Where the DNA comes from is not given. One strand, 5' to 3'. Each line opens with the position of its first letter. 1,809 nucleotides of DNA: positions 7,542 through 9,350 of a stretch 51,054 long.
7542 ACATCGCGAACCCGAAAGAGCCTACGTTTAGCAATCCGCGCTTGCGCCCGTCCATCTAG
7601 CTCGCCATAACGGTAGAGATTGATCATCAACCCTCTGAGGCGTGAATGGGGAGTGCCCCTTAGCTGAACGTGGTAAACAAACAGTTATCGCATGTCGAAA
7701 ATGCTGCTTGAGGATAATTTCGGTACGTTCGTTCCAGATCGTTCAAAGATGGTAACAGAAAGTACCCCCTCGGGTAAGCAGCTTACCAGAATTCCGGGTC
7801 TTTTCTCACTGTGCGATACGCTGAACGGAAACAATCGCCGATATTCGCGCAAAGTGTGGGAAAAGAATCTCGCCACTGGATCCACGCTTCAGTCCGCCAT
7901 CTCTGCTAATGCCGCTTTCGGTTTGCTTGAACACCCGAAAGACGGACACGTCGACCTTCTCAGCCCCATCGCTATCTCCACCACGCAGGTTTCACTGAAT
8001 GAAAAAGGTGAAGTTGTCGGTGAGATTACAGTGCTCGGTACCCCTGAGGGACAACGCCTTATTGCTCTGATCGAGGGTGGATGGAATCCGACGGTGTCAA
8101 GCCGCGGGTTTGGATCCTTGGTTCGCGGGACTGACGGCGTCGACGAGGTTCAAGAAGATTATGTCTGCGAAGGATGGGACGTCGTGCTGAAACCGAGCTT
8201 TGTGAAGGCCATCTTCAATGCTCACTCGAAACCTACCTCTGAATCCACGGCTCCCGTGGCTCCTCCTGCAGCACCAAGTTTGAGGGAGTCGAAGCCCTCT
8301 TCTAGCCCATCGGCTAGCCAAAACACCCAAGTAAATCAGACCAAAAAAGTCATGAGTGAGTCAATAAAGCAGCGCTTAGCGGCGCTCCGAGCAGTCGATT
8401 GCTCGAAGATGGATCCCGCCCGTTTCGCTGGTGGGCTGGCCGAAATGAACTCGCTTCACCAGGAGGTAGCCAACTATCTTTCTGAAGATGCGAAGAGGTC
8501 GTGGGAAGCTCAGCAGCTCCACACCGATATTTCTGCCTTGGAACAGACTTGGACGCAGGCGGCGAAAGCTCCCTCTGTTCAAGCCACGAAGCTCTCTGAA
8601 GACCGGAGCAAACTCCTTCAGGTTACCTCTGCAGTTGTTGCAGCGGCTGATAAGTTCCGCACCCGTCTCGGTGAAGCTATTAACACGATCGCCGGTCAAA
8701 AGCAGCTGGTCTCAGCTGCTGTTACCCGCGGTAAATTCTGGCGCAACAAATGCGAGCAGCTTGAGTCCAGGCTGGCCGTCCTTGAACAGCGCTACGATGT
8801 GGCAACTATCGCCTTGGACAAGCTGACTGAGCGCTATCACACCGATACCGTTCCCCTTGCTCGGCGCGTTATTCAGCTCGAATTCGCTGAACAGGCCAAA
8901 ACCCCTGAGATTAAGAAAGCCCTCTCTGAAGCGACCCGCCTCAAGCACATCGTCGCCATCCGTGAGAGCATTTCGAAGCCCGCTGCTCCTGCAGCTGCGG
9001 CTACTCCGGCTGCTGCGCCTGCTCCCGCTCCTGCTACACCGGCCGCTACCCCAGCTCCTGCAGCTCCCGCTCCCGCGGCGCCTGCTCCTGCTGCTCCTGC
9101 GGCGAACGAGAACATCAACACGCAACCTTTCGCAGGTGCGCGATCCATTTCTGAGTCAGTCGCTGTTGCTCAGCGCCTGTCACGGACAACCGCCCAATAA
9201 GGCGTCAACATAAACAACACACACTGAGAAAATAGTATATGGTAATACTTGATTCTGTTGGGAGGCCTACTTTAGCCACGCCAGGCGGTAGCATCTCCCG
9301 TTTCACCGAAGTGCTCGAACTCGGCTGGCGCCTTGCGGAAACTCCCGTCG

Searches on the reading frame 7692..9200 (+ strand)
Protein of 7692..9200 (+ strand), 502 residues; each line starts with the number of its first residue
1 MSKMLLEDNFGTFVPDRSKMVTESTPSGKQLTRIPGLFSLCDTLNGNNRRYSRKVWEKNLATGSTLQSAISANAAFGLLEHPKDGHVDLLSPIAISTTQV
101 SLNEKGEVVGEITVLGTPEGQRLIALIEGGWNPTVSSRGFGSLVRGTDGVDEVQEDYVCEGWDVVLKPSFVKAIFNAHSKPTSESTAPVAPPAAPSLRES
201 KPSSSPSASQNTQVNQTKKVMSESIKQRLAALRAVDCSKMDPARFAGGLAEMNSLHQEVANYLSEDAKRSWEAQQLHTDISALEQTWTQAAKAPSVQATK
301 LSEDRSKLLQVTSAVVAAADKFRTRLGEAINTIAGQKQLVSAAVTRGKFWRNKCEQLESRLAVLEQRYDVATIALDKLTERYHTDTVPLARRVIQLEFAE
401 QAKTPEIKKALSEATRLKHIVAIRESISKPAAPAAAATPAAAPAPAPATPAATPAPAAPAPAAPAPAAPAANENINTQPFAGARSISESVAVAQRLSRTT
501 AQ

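Call 10: search_protein_families(library=pfam, proteins=[window:7692-9200:+], max_evalue=0.01)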
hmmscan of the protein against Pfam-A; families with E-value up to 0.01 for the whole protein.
window:7692-9200:+ (502 aa): 1 family
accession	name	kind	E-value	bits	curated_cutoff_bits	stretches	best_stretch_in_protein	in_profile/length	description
PF03420.18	Peptidase_S77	-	2e-20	73.6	27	1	33-175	45-188/198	Prohead core protein serine protease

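Call 11: search_protein_families(library=phrogs, proteins=[window:7692-9200:+], max_evalue=0.01)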
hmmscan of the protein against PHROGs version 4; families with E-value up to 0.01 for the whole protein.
window:7692-9200:+ (502 aa): 3 families
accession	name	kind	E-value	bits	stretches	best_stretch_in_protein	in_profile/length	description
phrog_207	-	head and packaging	2.7e-37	130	1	17-272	25-265/519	head maturation protease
phrog_22848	-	unknown function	0.00056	19.1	1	38-173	159-299/991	-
phrog_3014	-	head and packaging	0.0028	17.9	0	102-227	109-238/266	head maturation protease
